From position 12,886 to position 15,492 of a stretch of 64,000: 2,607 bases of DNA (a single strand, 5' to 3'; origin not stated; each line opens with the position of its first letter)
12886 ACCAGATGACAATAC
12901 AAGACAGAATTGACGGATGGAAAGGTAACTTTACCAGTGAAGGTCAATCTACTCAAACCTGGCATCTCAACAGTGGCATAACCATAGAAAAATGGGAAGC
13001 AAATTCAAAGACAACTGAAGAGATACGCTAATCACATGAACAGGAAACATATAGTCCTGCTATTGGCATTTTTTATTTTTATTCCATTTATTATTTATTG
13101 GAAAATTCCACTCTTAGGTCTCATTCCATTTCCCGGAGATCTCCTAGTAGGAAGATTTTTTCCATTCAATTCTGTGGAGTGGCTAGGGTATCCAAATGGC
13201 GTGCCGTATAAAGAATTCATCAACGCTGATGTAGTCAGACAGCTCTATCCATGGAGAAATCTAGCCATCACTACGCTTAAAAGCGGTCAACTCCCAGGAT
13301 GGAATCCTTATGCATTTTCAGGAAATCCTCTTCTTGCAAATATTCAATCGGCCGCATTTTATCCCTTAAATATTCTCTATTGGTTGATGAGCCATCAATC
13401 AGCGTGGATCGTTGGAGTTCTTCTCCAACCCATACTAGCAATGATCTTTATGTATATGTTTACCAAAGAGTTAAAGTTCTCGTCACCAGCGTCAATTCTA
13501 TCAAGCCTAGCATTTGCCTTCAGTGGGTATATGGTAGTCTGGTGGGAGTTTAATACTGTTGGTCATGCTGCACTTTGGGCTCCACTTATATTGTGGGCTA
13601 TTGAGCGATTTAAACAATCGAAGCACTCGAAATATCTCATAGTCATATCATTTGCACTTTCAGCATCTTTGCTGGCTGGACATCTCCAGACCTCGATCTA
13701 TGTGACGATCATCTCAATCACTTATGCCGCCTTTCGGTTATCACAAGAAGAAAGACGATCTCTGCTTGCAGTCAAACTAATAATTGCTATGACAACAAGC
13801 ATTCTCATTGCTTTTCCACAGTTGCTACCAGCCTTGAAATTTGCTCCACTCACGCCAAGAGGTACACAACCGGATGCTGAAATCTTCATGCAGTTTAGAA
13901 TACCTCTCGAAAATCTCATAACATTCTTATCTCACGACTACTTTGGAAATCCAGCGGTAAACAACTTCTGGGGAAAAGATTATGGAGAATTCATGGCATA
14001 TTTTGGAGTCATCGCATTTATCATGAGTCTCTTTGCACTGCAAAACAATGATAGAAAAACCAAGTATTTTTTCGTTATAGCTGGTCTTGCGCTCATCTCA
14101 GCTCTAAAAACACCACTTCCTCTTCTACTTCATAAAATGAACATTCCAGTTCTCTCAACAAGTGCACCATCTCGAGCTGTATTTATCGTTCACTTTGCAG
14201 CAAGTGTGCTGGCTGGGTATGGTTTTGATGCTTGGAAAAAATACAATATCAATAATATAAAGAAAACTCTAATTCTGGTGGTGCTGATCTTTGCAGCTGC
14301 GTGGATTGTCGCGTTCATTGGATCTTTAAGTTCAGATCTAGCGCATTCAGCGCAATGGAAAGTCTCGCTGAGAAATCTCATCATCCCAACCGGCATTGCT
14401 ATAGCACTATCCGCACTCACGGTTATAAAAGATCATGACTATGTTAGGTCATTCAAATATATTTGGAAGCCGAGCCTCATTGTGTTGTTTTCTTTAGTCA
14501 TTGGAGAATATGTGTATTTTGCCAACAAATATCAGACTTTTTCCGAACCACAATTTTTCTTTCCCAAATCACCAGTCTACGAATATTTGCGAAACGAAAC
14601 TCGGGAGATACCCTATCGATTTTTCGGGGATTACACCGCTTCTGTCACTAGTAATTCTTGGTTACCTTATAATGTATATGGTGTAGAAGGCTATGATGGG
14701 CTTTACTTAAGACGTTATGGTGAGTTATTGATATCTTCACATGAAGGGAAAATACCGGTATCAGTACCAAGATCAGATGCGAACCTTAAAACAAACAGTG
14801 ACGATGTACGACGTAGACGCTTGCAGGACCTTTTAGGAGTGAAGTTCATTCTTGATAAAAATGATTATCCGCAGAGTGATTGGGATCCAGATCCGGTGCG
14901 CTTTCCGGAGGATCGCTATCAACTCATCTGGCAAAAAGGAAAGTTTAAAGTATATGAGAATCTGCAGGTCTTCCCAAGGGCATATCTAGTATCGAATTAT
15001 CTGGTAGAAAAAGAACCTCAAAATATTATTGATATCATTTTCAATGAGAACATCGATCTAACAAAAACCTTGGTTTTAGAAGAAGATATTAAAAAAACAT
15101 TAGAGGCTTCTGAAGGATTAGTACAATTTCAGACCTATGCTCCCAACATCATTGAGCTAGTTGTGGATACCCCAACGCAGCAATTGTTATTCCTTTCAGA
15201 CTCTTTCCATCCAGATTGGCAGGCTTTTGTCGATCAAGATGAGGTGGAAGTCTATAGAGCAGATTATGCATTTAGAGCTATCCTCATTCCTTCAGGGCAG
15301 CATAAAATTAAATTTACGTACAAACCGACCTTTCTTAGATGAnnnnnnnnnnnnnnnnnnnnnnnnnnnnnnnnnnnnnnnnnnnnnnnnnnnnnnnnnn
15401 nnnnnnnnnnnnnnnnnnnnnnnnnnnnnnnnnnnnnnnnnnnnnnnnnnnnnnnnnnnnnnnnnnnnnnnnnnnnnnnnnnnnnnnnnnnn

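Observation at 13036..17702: Tandem, translationally coupled YfhO-family pair, one of at least seven YfhO-type genes in the window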

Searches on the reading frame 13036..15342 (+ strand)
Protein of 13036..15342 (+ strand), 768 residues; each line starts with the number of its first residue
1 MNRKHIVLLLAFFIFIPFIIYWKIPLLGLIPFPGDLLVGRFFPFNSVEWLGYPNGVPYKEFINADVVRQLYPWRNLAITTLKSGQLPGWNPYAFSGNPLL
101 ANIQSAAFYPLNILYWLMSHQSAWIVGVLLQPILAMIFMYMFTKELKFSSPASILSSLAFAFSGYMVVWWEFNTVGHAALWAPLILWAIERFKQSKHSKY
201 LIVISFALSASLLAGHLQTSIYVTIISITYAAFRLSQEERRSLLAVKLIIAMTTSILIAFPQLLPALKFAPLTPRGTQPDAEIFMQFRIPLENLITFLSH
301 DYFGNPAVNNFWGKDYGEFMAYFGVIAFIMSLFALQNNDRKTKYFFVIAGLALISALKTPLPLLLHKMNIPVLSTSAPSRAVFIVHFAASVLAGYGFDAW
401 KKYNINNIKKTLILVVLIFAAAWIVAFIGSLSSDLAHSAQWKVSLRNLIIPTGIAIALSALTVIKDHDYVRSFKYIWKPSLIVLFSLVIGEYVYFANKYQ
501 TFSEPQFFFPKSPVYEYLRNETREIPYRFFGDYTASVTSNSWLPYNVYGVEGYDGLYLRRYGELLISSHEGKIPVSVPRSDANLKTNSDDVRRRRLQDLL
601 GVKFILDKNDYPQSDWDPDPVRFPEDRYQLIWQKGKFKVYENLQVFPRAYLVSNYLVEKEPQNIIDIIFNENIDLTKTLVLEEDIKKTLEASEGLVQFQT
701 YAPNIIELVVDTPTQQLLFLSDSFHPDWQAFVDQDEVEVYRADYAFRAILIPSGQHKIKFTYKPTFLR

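Call 3: search_protein_families(library=pfam, proteins=[window:13036-15342:+], max_evalue=0.01)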
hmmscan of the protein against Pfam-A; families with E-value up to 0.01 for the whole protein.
window:13036-15342:+ (768 aa): 1 family
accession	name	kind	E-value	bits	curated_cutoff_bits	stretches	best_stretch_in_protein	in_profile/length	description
PF09586.16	YfhO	-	1e-35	123.8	28.5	2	108-660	76-602/835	Bacterial membrane protein YfhO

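Call 12: find_encoding_contigs(protein=window:13036-15339:+, flank=2000, max_places=4)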
Protein window:13036-15339:+ (768 aa): 1 contig read that carries it; 1 place shown.
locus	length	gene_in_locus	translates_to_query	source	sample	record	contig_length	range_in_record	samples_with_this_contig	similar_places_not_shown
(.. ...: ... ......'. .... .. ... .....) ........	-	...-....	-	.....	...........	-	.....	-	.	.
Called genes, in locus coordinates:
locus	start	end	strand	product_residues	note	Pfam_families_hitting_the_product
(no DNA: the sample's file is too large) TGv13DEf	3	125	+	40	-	?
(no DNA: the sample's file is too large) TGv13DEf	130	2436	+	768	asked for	PF09586:YfhO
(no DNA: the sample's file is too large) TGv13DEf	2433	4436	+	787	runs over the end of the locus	PF09586:YfhO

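Call 14: find_homologous_proteins(query=window:13036-15339:+, max_evalue=0.00001)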
Query window:13036-15339:+ (768 aa): 390 proteins with E <= 0.00001 among 8000 candidates; the best 120 are listed.
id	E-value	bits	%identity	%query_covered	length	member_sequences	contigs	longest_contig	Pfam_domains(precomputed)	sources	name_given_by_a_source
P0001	0.0e+0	1741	100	100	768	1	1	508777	PF09586.17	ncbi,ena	-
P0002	5.4e-292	989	58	100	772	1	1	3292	PF09586.17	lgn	-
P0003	1.7e-291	987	57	98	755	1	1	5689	PF09586.17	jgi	jgi:uncharacterized membrane protein YfhO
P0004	3.1e-288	977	55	99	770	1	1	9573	PF09586.17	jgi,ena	-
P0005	4.5e-287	973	56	99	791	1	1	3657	PF09586.17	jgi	jgi:uncharacterized membrane protein YfhO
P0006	7.6e-287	972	55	98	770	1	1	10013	PF09586.17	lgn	-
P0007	7.3e-286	969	53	99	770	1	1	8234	PF09586.17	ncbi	-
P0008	4.8e-285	966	57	99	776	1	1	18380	PF09586.17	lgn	-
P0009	1.1e-281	955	54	99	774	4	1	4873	PF09586.17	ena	-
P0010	4.3e-267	907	53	99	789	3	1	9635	PF09586.17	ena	-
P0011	1.3e-232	793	55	82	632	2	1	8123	PF09586.17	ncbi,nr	ncbi:YfhO family protein, partial [Patescibacteria group bacterium]|nr:YfhO family protein [Patescib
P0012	2.1e-209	716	45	99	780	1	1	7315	PF09586.17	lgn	-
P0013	3.7e-204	698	43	99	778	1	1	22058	PF09586.17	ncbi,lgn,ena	-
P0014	1.1e-198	680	42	100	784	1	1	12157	PF09586.17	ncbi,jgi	-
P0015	9.0e-197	674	44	97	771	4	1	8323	PF09586.17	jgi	-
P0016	2.1e-194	666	44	98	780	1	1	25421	PF09586.17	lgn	-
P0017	2.4e-193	663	41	100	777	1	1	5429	PF09586.17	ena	-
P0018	1.9e-184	633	42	99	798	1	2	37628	PF09586.17,PF24677.2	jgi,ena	-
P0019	6.2e-177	608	40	98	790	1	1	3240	PF09586.17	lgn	-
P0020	2.1e-168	580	40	99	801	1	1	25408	PF09586.17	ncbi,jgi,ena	-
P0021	1.0e-167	578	41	98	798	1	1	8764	PF09586.17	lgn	-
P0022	4.5e-166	573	41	98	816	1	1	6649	PF09586.17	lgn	-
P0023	1.7e-165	571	39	96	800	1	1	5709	PF09586.17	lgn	-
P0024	1.9e-165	570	39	98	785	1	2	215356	PF09586.17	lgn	-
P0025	4.4e-165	569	39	98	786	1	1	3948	PF09586.17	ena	-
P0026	1.1e-164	568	40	98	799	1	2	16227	PF09586.17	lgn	-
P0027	1.8e-164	567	39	98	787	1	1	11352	PF09586.17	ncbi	-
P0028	2.4e-164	567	39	96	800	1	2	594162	PF09586.17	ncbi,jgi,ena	-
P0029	8.8e-164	565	40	98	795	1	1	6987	PF09586.17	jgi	jgi:hypothetical protein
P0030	3.1e-163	563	40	98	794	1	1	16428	PF09586.17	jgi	jgi:hypothetical protein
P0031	5.0e-163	563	39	98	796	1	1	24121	PF09586.17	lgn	-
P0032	3.3e-162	560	39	98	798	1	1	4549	PF09586.17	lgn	-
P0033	7.6e-162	559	38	97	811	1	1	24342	PF09586.17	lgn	-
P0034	3.6e-161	556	38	98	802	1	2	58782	PF09586.17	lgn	-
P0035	8.2e-161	555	38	98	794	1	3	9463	PF09586.17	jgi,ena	-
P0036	1.9e-160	554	39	97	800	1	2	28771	PF09586.17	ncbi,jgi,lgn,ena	-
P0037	2.2e-160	554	38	99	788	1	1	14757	PF09586.17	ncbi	-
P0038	3.6e-160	553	39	98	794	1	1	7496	PF09586.17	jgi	jgi:hypothetical protein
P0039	9.0e-160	552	39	98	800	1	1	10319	PF09586.17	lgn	-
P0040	1.8e-159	551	38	98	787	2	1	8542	PF09586.17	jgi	-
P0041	2.3e-159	550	38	99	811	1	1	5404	PF09586.17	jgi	jgi:hypothetical protein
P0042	2.4e-159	550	38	96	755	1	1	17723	PF09586.17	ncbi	-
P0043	3.3e-159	550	39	98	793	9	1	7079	PF09586.17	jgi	-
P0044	3.2e-158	547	39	98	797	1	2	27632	PF09586.17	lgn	-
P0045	2.6e-157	544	37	98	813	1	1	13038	PF09586.17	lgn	-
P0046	5.9e-157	542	40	98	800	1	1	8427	PF09586.17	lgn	-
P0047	8.3e-156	539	38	97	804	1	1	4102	PF09586.17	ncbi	-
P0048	1.0e-153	532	38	98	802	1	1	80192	PF09586.17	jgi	jgi:hypothetical protein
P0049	1.5e-153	531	37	98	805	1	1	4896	PF09586.17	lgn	-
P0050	1.8e-153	531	36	96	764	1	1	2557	PF09586.17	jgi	jgi:uncharacterized membrane protein YfhO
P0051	2.3e-153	531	37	97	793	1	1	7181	PF09586.17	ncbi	-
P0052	6.2e-153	529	36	99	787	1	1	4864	PF09586.17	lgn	-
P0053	3.3e-152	527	37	98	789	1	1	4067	PF09586.17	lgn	-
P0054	5.7e-152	526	36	97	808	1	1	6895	PF09586.17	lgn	-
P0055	1.0e-150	522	38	97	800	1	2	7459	PF09586.17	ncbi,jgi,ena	-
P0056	1.4e-150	521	37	98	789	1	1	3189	PF09586.17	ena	-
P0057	7.7e-150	519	36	98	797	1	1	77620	PF09586.17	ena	-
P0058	1.2e-149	518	38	99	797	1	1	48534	PF09586.17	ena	-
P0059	5.5e-149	516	36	98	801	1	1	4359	PF09586.17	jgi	-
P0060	7.6e-149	516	36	96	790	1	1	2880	PF09586.17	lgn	-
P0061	1.3e-148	515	42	80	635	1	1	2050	PF09586.17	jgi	jgi:hypothetical protein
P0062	5.2e-148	513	37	96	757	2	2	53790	PF09586.17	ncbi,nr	ncbi:MAG TPA: YfhO family protein [Candidatus Saccharimonadales bacterium]|nr:YfhO family protein [C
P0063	2.5e-147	511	37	98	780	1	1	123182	PF09586.17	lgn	-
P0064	1.1e-146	509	35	99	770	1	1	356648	PF09586.17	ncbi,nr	ncbi:MAG: YfhO family protein [Candidatus Roizmanbacteria bacterium]|nr:YfhO family protein [Candida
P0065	2.3e-144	501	36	98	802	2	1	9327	PF09586.17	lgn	-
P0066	1.1e-143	499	35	99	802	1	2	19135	PF09586.17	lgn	-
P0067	2.7e-143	497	36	97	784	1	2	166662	PF09586.17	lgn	-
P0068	3.8e-141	490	37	99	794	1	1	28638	PF09586.17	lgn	-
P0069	2.1e-140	488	37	99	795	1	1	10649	PF09586.17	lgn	-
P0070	4.6e-140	487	35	96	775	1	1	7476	PF09586.17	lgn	-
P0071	1.1e-137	479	38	89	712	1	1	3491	PF09586.17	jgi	jgi:hypothetical protein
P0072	6.0e-137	476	37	99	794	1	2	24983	PF09586.17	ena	-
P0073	4.1e-136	473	35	100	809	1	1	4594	PF09586.17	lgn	-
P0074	6.7e-134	466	41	80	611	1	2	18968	PF09586.17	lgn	-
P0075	1.4e-133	465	35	99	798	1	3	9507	PF09586.17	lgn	-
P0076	1.7e-133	465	35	100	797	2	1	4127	PF09586.17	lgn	-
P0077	1.9e-133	465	34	99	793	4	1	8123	PF09586.17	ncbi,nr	ncbi:YfhO family protein [Patescibacteria group bacterium]|nr:YfhO family protein [Patescibacteria g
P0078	1.5e-132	462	36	96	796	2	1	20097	PF09586.17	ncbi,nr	ncbi:MAG: YfhO family protein [Patescibacteria group bacterium]|nr:YfhO family protein [Patescibacte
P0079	3.1e-132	461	34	99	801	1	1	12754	PF09586.17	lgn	-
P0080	7.0e-132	459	35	97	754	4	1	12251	PF09586.17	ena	-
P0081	9.8e-132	459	36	99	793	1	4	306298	PF09586.17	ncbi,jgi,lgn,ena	-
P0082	1.0e-131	459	35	99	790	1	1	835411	PF09586.17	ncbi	-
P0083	1.9e-131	458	34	99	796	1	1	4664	PF09586.17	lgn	-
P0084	6.2e-131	456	35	96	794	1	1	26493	PF09586.17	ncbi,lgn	-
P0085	1.3e-130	455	34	99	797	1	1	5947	PF09586.17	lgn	-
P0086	2.2e-130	455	37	96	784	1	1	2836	PF09586.17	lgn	-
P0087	2.3e-130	454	36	98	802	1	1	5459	PF09586.17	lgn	-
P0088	6.5e-130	453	35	97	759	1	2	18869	PF09586.17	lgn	-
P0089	1.0e-129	452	36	99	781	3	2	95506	PF09586.17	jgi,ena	-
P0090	2.4e-129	451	35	99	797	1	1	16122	PF09586.17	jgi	jgi:hypothetical protein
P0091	5.3e-129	450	36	99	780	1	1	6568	PF09586.17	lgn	-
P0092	8.9e-128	446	36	96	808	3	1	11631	PF09586.17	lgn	-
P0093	1.0e-127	446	35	95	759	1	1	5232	PF09586.17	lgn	-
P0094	1.1e-127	446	34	98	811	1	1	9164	PF09586.17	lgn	-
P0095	4.4e-127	444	35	96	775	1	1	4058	PF09586.17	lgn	-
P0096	3.3e-126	441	34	96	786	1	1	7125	PF09586.17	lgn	-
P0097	6.5e-126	440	33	99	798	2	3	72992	PF09586.17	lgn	-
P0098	7.4e-126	440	33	99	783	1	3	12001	PF09586.17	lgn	-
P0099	8.6e-126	439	36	96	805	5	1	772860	PF09586.17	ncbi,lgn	-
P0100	4.0e-125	437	33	99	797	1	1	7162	PF09586.17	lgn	-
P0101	1.8e-124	435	35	96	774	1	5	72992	PF09586.17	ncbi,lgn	-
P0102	4.1e-124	434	33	99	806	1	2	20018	PF09586.17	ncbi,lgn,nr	ncbi:MAG: YfhO family protein [Candidatus Levybacteria bacterium]|nr:YfhO family protein [Candidatus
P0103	2.9e-123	431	34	99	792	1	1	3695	PF09586.17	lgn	-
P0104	1.5e-122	429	33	99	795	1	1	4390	PF09586.17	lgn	-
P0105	3.7e-122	427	33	97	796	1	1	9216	PF09586.17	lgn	-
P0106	7.7e-122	426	35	96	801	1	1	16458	PF09586.17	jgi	jgi:hypothetical protein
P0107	8.4e-122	426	32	99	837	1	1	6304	PF09586.17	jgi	jgi:hypothetical protein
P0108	1.1e-121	426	34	97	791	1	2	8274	PF09586.17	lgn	-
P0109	1.1e-121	426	34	97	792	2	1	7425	PF09586.17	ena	-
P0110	1.1e-121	426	34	99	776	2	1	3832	PF09586.17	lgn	-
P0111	1.2e-121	426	32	97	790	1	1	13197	PF09586.17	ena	-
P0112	1.8e-121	425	35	99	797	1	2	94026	PF09586.17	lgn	-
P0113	5.1e-121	424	37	98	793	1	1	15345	PF09586.17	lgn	-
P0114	7.7e-121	423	35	96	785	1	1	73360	PF09586.17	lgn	-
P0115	1.1e-120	423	34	99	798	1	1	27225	PF09586.17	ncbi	-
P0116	3.4e-120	421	35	96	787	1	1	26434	PF09586.17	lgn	-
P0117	4.6e-120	420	35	97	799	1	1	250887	PF09586.17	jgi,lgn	-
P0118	7.1e-120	420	35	96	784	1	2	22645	PF09586.17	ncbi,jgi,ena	-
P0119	8.2e-120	420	33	95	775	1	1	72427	PF09586.17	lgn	-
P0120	1.1e-119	419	34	91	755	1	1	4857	PF09586.17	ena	-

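Call 18: find_encoding_contigs(protein=P0008, flank=10000, max_places=2)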
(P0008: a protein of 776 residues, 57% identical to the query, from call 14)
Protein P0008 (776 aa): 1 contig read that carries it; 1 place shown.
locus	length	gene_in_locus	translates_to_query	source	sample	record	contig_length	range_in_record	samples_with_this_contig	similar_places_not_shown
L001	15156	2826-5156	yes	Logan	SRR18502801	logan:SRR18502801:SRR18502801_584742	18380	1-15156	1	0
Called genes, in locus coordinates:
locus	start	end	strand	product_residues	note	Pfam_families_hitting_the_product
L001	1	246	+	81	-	?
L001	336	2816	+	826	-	PF09586:YfhO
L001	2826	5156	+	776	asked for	PF09586:YfhO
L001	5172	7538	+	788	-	PF09586:YfhO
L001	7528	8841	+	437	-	-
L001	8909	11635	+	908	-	PF10131:PTPS_related, PF13231:PMT_2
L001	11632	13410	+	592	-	PF10131:PTPS_related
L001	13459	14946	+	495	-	PF01943:Polysacc_synt, PF13440:Polysacc_synt_3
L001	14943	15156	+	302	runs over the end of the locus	PF00535:Glycos_transf_2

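Call 19: find_encoding_contigs(protein=P0077, flank=10000, max_places=2)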
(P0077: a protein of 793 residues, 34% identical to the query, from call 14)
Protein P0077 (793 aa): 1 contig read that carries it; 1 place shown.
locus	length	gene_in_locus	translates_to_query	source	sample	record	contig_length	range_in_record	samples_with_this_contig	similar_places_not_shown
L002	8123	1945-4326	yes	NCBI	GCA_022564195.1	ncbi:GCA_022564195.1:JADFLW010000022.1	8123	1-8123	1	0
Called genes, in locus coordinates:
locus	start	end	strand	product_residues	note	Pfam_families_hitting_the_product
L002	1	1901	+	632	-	PF09586:YfhO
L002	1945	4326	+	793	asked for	PF09586:YfhO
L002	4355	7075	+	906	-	PF10131:PTPS_related, PF13231:PMT_2 (weak)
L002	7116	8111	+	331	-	PF10131:PTPS_related, PF13231:PMT_2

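Call 20: find_related_loci(query=window:13036-15339:+, collection=genome_contigs, flank=10000)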
Query window:13036-15339:+ (768 aa) in genome_contigs; peptide patterns used: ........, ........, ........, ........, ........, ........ (x = any residue, [..] = any of these).
46 stretches matched a pattern; 6 encode a relative of the query (tblastn E <= 1e-3); 6 distinct loci.
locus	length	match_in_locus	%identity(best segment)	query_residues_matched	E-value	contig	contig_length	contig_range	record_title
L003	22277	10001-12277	54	7-764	0e+0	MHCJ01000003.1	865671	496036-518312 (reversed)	MAG: Candidatus Chisholmbacteria bacterium RIFCSPHIGHO2_01_FULL_52_32 rifcsphigho2_01_scaffold_32, whole genome shotgun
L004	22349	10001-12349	53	3-762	0e+0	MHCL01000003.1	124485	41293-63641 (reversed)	MAG: Candidatus Chisholmbacteria bacterium RIFCSPLOWO2_01_FULL_49_14 rifcsplowo2_01_scaffold_1111, whole genome shotgun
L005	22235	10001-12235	38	27-764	8e-165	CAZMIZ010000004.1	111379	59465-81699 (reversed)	MAG TPA_asm: uncultured Gammaproteobacteria bacterium isolate binchicken_co338_18 genome assembly, contig: NODE_38_lengt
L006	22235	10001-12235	37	13-765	3e-156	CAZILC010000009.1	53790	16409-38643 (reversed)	MAG TPA_asm: uncultured Gammaproteobacteria bacterium isolate SRP200132_co1_59 genome assembly, contig: NODE_945_length_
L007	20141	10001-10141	40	718-764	1e-7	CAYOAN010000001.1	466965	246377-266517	MAG TPA_asm: uncultured Chthoniobacter sp. isolate SRP278252_co1_666 genome assembly, contig: NODE_4_length_466965_cov_1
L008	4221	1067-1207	45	718-764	6e-7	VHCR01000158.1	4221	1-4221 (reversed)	MAG: Verrucomicrobia bacterium isolate K_DeepCast_35m_m1_007 K_DeepCast_35m_m1_007_Ga0194129_10033632, whole genome shot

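Call 22: search_solved_structures(query=window:13036-15339:+, max_evalue=1, show_alignments=2)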
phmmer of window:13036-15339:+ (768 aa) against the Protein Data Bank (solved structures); distinct sequences matched with E-value up to 1: 0.

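Call 37: predict_structure(alignment_id=A1)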
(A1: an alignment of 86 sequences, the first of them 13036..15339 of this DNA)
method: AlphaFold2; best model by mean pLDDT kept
length: 768 residues; sequences in the alignment: 86
mean_pLDDT: 95.4   pTM: 0.94
mean pLDDT of the five models: 95.4, 94.9, 94.5, 94.5, 94.4
residues with pLDDT >= 90: 702; 70-90: 65; 50-70: 1; < 50: 0
segments of 3 or more residues with pLDDT < 50: none
pLDDT, mean of each block of 10 residues (from residue 1): 93 98 97 96 95 92 91 97 96 96 96 97 98 98 98 98 96 97 99 98 99 97 98 97 97 98 94 88 92 95 89 79 97 96 98 97 93 91 98 97 91 96 97 92 96 97 86 84 97 95 96 97 96 92 97 94 97 93 91 97 97 96 96 97 98 98 98 97 97 96 97 98 97 98 98 98 87
secondary structure, 60 per line:
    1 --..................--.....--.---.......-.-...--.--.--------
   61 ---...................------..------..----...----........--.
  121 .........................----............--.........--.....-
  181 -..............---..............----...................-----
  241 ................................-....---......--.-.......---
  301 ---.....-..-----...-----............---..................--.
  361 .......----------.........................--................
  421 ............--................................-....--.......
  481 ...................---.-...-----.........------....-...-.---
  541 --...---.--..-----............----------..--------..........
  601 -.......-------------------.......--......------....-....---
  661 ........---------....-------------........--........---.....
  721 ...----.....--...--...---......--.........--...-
elements in order (helices of 4 or more, strands of 3 or more residues): H3-20 H23-27 H34-40 H64-82 H110-117 H120-145 H150-161 H164-172 H175-179 H182-195 H199-212 H217-235 H241-272 H274-277 H281-286 H291-297 H325-336 H340-356 H360-367 H378-402 H405-432 H435-466 H468-471 H474-499 H513-521 E528-531 H559-570 H591-600 E602-608 E628-634 E637-642 E649-652 E654-657 H661-668 E678-681 E695-702 E705-712 E716-723 E728-732 E735-737 E740-742 E746-751 E754-762
